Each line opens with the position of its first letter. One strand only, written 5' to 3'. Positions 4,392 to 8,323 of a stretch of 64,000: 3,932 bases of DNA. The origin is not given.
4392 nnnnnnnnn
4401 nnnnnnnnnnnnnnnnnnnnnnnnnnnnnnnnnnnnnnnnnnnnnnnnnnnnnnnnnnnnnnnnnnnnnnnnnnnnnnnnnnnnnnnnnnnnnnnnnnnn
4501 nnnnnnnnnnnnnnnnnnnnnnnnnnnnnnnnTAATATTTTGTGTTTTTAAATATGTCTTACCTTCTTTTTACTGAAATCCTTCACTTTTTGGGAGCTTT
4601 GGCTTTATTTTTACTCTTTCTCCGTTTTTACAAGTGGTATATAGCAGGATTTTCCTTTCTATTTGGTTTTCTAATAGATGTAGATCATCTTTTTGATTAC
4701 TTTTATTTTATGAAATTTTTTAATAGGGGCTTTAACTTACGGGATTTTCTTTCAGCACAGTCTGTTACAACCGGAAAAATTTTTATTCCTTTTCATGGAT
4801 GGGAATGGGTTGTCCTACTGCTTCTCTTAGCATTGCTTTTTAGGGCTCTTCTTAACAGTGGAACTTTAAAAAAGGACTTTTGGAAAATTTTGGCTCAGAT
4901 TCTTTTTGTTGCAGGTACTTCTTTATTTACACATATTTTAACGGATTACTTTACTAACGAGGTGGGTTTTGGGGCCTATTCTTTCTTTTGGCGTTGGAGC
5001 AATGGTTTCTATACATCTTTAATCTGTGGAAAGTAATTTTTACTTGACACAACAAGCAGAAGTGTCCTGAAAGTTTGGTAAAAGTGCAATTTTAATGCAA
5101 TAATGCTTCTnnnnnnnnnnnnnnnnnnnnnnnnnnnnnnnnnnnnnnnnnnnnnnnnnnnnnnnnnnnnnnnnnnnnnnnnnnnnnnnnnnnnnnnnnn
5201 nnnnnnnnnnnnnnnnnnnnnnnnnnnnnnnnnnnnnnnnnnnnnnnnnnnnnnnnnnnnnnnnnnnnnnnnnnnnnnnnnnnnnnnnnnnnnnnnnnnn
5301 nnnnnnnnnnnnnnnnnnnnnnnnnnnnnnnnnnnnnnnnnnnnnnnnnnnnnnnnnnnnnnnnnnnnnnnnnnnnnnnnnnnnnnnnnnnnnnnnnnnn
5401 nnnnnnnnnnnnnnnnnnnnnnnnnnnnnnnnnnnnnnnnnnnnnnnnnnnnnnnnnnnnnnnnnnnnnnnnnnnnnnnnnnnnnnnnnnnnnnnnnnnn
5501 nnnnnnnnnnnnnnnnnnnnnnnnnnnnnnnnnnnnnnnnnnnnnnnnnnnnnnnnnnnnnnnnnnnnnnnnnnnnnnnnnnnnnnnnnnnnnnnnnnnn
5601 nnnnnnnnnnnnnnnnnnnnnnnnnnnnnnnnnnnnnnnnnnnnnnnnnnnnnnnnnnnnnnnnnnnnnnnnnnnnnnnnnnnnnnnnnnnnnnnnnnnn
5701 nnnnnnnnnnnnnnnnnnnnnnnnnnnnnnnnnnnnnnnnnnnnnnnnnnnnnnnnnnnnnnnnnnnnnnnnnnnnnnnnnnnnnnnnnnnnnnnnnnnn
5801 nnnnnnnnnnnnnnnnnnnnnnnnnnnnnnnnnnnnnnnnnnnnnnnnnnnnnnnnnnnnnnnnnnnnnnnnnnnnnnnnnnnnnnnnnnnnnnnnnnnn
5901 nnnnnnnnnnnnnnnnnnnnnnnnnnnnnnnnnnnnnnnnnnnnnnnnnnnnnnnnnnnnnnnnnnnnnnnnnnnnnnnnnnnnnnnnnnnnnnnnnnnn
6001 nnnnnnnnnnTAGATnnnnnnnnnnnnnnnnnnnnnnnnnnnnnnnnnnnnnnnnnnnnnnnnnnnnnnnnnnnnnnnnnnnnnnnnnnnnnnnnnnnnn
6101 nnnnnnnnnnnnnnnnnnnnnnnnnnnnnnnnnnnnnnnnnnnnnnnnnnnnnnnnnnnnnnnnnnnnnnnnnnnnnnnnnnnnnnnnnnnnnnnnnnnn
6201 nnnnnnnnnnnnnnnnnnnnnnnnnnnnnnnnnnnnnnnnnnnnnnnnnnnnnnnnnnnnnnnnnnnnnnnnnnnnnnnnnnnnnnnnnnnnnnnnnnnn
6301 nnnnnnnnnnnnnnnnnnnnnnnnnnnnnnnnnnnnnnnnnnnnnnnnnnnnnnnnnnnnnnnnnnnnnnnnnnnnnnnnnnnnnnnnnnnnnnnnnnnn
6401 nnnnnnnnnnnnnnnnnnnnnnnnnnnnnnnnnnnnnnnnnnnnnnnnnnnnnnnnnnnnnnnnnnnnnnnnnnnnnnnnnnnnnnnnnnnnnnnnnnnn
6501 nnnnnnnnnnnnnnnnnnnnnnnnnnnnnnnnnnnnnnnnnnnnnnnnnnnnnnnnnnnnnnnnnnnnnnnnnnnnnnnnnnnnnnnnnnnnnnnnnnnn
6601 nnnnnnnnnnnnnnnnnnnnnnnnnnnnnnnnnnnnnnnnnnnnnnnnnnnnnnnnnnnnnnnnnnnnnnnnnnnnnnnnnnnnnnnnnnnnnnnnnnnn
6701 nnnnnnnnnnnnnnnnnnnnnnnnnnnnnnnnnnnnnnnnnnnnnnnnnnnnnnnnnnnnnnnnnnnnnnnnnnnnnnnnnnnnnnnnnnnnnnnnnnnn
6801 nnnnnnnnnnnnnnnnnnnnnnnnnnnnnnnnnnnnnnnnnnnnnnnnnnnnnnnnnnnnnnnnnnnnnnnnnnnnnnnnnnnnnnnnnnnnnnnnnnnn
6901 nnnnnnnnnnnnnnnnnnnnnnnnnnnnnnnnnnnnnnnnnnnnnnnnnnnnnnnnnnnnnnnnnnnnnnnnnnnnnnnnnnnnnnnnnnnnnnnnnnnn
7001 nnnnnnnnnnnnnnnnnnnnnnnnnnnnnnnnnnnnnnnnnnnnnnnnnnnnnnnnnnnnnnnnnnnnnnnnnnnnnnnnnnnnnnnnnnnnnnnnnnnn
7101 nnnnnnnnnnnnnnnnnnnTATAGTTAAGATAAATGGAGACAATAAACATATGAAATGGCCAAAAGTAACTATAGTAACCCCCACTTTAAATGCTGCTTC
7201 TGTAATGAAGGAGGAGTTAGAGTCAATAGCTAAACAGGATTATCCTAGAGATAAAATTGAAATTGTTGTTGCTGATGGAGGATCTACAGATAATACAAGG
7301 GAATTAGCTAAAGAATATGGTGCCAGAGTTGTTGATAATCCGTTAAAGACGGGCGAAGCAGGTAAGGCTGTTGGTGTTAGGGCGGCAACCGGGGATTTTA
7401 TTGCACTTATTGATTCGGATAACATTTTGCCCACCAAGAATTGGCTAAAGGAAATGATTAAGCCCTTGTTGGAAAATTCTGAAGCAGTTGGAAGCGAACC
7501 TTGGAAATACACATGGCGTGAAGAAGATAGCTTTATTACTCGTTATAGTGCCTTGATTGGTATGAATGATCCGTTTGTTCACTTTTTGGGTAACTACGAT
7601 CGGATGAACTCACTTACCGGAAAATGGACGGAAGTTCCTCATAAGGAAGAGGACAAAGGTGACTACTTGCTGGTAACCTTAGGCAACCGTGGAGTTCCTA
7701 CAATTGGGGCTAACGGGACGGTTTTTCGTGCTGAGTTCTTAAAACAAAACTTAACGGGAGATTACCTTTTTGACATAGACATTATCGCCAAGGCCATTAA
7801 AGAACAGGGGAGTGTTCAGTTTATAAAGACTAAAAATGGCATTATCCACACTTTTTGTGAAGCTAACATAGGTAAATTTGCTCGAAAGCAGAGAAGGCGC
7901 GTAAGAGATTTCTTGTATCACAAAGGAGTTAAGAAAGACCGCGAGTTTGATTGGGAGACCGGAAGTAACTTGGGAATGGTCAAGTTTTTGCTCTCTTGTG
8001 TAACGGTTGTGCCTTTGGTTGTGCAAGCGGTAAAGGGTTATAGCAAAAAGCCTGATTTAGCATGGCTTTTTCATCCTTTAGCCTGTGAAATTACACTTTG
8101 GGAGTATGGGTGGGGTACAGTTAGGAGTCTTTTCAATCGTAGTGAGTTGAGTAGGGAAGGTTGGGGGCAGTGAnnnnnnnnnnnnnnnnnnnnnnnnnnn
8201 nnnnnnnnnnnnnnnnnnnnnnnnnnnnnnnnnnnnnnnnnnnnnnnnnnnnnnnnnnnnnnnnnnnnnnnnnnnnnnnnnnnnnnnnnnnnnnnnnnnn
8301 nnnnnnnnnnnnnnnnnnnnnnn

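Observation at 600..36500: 36-kb envelope glycan island combining a sulfotransferase, a B12-radical-SAM enzyme, three SAM methyltransferases, a polyprenyl-P sugar synthase and four GT-C enzymes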

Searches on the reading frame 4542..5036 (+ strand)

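Call 3: search_protein_families(library=pfam, proteins=[window:4542-5036:+], max_evalue=0.01)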
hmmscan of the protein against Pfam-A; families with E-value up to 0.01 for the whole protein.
window:4542-5036:+ (164 aa): 0 families

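Call 11: search_protein_families(library=ncbifam, proteins=[window:4542-5036:+], max_evalue=0.1)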
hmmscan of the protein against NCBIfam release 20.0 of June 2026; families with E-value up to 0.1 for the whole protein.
window:4542-5036:+ (164 aa): 0 families

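Call 89: search_protein_families(library=pfam, proteins=[window:4542-5036:+], max_evalue=1)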
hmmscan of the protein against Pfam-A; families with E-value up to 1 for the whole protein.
window:4542-5036:+ (164 aa): 1 family
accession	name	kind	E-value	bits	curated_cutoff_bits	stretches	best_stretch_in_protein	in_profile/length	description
PF19617.4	DUF6122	-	0.85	10.6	27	1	14-52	10-47/102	Family of unknown function (DUF6122)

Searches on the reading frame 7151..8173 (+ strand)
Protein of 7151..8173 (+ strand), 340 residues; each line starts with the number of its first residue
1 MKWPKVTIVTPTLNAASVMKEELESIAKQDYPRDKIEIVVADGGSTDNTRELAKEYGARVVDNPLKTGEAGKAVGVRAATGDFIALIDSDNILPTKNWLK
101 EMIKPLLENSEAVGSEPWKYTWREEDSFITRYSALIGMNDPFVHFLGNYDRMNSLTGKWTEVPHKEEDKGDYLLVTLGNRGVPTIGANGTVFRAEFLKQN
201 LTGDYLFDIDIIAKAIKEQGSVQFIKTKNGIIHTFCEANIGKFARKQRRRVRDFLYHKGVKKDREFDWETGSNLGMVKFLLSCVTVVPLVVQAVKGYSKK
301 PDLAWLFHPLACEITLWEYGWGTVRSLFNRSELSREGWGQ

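Call 3: search_protein_families(library=pfam, proteins=[window:7151-8173:+], max_evalue=0.01)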
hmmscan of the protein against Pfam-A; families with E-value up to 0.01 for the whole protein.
window:7151-8173:+ (340 aa): 2 families
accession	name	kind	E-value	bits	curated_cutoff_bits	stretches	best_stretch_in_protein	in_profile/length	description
PF00535.33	Glycos_transf_2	-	1.9e-22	80.4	23.3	1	7-115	1-113/168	Glycosyl transferase family 2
PF13641.12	Glyco_tranf_2_3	-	8.5e-15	55.8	27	1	4-228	1-207/230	Glycosyltransferase like family 2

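Call 85: search_protein_families(library=ncbifam, proteins=[window:7151-8173:+], max_evalue=0.00001)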
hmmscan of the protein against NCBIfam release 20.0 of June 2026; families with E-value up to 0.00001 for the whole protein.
window:7151-8173:+ (340 aa): 16 families
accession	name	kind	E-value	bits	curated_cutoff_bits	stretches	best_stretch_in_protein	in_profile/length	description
TIGR03965.1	mycofact_glyco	equivalog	2.6e-17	62.9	280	1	3-132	73-204/467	mycofactocin biosynthesis glycosyltransferase MftF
NF010496.0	PRK13915.1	equivalog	2.3e-13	49.9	262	1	5-111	32-147/307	glucosyl-3-phosphoglycerate synthase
NF041875.1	EPS_EpsD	equivalog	3.6e-12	46.3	370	1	6-110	1-108/325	exopolysaccharide biosynthesis glycosyltransferase EpsD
TIGR04283.1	glyco_like_mftF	equivalog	6.2e-12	45.6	182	1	7-113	2-104/221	TIGR04283 family arsenosugar biosynthesis glycosyltransferase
TIGR04182.1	glyco_TIGR04182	equivalog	3.2e-11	43.1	325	1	5-110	1-101/293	S-layer glycoprotein N-glycosyltransferase AglJ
TIGR03111.1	glyc2_xrt_Gpos1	hypoth_equivalog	5.5e-11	41.9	363.95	1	2-109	47-159/439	TIGR03111 family XrtG-associated glycosyltransferase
NF008558.0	PRK11498.1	equivalog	1.9e-10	39.4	992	1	2-103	271-374/872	UDP-forming cellulose synthase catalytic subunit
NF007482.0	PRK10073.1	equivalog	2.3e-10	40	423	1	4-95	6-100/334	glycosyltransferase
NF047683.1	TeichurnBiosyTuaG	equivalog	5.7e-10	39.2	400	1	4-109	6-114/252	teichuronic acid biosynthesis protein TuaG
TIGR03937.1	PgaC_IcaA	equivalog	1.6e-09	37.2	422.3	1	2-111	43-155/407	poly-beta-1,6-N-acetyl-D-glucosamine synthase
TIGR03469.1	HpnB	hypoth_equivalog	1.3e-08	34.3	379.25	1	2-58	42-97/386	hopene-associated glycosyltransferase HpnB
NF038302.1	EPS_HpsE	equivalog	1.3e-08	34.2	300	1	6-104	3-109/307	hormogonium polysaccharide biosynthesis glycosyltransferase HpsE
NF050050.1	ProtGlycPglI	equivalog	4.1e-08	32.9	500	1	4-103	2-105/306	GalNAc(5)-diNAcBac-PP-undecaprenol beta-1,3-glucosyltransferase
NF041394.1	GtaseAglG_Halo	equivalog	1.8e-07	30.7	440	1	6-113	5-113/304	glucosyl-dolichyl phosphate glucuronosyltransferase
NF053739.1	GlytfEpsEBac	equivalog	1.5e-06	27.4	450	1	4-93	1-95/265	glycosyltransferase EpsE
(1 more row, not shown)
